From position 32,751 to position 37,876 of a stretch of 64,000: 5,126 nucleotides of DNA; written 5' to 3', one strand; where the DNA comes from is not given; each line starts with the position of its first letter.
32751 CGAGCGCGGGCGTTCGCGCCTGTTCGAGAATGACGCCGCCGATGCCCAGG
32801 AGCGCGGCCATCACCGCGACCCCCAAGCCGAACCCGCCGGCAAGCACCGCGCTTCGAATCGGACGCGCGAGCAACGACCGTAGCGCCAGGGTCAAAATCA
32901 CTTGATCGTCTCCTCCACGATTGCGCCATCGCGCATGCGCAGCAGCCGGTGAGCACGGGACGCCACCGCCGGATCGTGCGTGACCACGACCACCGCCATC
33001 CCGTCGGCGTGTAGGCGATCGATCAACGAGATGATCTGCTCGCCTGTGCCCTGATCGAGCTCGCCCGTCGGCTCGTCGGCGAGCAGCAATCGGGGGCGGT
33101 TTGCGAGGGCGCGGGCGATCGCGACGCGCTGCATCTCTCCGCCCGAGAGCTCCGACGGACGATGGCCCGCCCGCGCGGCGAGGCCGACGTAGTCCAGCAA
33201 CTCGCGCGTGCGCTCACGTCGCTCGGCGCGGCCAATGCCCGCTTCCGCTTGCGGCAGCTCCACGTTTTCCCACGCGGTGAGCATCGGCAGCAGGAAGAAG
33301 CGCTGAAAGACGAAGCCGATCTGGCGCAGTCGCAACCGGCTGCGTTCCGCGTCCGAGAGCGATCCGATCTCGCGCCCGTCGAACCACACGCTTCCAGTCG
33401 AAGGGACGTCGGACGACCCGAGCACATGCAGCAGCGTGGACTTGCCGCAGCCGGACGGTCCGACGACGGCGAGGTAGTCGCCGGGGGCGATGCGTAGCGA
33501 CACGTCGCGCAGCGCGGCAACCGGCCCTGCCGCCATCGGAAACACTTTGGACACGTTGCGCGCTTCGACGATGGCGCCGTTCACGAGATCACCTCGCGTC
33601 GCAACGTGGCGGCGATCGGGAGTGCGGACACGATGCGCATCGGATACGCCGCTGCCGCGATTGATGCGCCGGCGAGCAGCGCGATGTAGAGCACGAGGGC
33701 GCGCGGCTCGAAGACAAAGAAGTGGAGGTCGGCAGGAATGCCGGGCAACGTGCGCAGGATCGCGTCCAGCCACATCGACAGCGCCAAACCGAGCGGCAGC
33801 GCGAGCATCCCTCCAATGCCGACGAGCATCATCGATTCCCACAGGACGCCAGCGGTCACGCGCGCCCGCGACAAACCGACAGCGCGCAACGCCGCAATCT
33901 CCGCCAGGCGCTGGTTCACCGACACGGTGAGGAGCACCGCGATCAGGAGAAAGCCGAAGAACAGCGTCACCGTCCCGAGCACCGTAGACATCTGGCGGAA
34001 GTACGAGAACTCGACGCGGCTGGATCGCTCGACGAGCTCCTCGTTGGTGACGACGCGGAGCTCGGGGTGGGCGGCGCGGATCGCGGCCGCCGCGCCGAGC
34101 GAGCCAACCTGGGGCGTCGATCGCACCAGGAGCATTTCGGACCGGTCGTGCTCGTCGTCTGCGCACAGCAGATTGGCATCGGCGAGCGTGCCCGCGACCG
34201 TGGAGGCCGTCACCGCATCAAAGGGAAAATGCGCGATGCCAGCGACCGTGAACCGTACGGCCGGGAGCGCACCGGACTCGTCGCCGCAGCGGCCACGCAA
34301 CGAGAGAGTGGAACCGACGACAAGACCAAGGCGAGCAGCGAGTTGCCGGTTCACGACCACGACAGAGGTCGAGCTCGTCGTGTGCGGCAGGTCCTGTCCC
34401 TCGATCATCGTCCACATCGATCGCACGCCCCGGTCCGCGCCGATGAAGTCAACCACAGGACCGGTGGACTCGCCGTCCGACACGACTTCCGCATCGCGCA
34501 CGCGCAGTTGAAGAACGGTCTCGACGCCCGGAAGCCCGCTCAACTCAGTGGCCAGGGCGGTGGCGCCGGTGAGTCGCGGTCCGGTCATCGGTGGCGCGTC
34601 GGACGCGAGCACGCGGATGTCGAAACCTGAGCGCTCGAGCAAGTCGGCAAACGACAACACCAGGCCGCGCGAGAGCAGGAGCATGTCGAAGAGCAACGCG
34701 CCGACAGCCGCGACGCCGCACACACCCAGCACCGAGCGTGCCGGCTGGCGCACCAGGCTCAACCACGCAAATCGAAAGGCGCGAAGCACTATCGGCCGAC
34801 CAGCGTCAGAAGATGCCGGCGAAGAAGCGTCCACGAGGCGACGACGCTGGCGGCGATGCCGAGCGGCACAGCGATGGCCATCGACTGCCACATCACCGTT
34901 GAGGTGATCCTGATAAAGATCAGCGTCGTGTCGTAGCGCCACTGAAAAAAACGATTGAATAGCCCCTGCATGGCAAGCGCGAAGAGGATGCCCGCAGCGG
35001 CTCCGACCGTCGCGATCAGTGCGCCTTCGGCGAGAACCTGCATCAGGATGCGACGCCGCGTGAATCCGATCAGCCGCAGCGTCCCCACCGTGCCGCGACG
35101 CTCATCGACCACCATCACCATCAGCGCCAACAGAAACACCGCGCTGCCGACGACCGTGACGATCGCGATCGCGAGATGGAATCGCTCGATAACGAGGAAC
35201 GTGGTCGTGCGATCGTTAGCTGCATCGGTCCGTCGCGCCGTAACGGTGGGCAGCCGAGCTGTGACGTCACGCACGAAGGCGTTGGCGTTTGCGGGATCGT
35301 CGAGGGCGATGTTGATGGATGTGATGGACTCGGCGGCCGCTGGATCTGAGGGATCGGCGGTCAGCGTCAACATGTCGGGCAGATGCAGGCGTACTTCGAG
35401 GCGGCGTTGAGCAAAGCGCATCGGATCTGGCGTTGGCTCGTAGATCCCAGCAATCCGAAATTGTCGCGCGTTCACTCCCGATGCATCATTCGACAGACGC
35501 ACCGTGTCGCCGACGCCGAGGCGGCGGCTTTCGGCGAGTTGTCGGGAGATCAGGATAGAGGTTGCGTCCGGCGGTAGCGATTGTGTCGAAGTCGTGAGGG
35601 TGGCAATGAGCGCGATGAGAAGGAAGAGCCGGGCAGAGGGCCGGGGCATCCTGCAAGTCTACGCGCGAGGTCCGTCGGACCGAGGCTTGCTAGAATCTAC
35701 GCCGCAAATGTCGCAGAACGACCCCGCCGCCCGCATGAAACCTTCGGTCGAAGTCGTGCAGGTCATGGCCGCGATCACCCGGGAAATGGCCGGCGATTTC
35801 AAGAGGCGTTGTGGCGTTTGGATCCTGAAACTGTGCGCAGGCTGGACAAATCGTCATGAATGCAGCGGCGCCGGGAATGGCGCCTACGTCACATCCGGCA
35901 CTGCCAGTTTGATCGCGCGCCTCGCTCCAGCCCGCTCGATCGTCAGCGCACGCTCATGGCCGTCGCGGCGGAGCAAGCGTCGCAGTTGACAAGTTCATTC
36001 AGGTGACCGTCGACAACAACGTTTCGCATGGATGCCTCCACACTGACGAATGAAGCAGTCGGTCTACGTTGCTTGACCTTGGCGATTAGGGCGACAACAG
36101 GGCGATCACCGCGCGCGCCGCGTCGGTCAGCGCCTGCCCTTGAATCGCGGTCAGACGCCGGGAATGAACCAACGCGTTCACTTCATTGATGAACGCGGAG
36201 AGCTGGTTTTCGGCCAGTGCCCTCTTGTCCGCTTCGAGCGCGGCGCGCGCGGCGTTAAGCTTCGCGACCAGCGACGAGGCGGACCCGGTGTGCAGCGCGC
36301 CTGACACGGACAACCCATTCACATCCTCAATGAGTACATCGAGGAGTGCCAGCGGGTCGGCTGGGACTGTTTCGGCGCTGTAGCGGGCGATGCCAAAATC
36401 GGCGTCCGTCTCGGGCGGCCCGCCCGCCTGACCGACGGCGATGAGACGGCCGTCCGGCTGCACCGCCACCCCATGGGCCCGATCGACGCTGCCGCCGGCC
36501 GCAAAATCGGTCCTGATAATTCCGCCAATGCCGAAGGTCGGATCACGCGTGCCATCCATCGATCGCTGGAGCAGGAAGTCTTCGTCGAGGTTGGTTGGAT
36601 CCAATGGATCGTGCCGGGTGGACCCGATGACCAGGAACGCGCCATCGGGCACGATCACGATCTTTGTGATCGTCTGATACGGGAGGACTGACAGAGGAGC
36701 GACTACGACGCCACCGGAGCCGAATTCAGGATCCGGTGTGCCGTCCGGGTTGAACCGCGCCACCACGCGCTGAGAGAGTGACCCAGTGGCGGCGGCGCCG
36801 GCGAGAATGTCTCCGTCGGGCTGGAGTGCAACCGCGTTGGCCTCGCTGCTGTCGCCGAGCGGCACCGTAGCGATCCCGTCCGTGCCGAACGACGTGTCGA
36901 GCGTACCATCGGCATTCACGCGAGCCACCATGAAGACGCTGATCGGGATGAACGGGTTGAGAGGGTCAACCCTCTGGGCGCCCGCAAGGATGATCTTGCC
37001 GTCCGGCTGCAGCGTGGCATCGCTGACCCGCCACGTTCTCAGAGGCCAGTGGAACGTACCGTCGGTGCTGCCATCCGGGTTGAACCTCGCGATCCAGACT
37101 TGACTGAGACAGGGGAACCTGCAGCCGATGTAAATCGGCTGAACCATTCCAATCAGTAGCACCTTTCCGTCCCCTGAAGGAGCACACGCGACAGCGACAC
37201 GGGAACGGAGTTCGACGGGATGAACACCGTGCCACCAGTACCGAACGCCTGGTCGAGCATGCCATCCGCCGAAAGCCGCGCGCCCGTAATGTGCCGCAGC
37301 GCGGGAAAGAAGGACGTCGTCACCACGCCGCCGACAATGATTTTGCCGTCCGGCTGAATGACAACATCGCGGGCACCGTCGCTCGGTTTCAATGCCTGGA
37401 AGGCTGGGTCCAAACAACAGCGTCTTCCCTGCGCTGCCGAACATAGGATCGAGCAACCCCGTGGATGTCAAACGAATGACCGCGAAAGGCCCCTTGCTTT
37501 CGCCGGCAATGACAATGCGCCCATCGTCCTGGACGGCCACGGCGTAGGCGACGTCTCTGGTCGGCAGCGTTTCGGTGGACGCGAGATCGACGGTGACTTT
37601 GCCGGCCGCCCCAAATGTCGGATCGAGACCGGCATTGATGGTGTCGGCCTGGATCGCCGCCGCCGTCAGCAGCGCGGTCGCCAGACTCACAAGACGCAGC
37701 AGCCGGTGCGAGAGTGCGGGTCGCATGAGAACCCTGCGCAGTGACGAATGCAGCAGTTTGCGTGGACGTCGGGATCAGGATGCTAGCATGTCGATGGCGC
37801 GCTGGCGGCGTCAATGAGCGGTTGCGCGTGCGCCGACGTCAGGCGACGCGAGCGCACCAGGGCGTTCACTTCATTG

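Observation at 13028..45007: Inverted pair of about 112-nt tRNA-Pro-like 3' fragments bracketing about 32 kb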

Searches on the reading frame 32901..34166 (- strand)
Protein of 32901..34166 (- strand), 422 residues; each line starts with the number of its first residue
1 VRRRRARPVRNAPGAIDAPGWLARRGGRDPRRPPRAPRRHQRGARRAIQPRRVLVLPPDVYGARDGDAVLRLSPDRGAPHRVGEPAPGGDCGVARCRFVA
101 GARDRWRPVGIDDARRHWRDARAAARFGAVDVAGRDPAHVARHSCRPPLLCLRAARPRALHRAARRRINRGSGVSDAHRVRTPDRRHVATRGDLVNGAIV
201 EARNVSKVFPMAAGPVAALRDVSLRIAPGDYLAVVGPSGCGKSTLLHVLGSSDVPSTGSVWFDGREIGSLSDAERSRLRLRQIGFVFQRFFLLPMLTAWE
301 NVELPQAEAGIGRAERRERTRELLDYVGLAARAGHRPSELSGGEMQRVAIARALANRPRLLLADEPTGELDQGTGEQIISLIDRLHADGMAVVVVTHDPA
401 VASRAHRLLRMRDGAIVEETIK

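Call 17: search_protein_families(library=pfam, proteins=[window:32901-34166:-], max_evalue=0.01)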
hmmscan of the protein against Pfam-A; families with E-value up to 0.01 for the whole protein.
window:32901-34166:- (422 aa): 5 families
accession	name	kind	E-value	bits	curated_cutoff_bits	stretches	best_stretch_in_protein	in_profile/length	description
PF00005.33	ABC_tran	-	3.4e-33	115.6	25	1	219-367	1-136/137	ABC transporter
PF02463.25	SMC_N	-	1.4e-05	25.1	40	1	325-412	122-212/220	RecF/RecN/SMC N terminal domain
PF13304.12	AAA_21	-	0.00091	19.8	27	0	233-250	3-20/304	AAA domain, putative AbiEii toxin, Type IV TA system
PF03215.21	Rad17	-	0.002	18.5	23.8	1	222-266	38-81/186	Rad17 P-loop domain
PF03193.22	RsgA_GTPase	-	0.0089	16.3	30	0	226-260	104-137/174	RsgA GTPase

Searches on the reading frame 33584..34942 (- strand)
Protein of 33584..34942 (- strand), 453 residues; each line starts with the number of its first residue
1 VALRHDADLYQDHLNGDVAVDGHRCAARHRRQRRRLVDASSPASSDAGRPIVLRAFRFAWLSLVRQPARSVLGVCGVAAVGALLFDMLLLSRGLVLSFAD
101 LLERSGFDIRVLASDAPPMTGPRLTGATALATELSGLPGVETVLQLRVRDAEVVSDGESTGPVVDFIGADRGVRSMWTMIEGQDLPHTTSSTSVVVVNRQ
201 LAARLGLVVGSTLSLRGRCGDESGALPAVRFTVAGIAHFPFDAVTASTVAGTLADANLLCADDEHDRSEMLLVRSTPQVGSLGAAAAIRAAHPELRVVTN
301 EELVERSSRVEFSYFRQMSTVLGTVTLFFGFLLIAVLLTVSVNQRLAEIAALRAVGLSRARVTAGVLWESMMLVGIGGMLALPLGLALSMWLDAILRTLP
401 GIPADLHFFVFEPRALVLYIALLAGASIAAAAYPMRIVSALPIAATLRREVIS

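Call 17: search_protein_families(library=pfam, proteins=[window:33584-34942:-], max_evalue=0.01)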
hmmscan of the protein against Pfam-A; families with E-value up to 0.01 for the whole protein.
window:33584-34942:- (453 aa): 2 families
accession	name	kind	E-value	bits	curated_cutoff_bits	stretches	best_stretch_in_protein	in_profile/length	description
PF02687.27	FtsX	-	1.2e-11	45.2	25.5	1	321-440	2-117/120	FtsX-like permease C-terminal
PF12704.14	MacB_PCD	-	1.1e-07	32.8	27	1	74-240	5-158/207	MacB-like periplasmic core domain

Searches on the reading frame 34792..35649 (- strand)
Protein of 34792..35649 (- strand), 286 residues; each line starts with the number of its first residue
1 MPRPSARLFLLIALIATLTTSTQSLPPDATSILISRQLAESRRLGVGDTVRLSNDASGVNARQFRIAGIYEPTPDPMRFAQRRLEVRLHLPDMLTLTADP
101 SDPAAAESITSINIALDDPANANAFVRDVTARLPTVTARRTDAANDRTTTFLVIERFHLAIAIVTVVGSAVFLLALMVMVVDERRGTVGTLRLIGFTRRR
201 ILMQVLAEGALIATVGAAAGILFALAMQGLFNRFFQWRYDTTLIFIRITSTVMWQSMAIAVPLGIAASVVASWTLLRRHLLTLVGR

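Call 17: search_protein_families(library=pfam, proteins=[window:34792-35649:-], max_evalue=0.01)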
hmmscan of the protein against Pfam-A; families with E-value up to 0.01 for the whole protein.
window:34792-35649:- (286 aa): 2 families
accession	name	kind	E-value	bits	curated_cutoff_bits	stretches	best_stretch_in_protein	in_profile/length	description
PF02687.27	FtsX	-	1.2e-14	54.8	25.5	1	160-278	2-114/120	FtsX-like permease C-terminal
PF12704.14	MacB_PCD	-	1.8e-06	28.8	27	1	27-131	118-206/207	MacB-like periplasmic core domain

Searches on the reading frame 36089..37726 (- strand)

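Call 15: search_protein_families(library=pfam, proteins=[window:36089-37726:-], max_evalue=0.01)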
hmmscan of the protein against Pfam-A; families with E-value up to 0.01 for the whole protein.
window:36089-37726:- (546 aa): 2 families
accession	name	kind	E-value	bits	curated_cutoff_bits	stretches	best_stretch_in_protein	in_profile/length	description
PF17164.10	DUF5122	-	1.4e-27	96.1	27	3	302-335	1-36/36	Domain of unknown function (DUF5122) beta-propeller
PF22888.1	FIMAH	-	1.7e-06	28.9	24.8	1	464-542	3-81/81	FIMAH domain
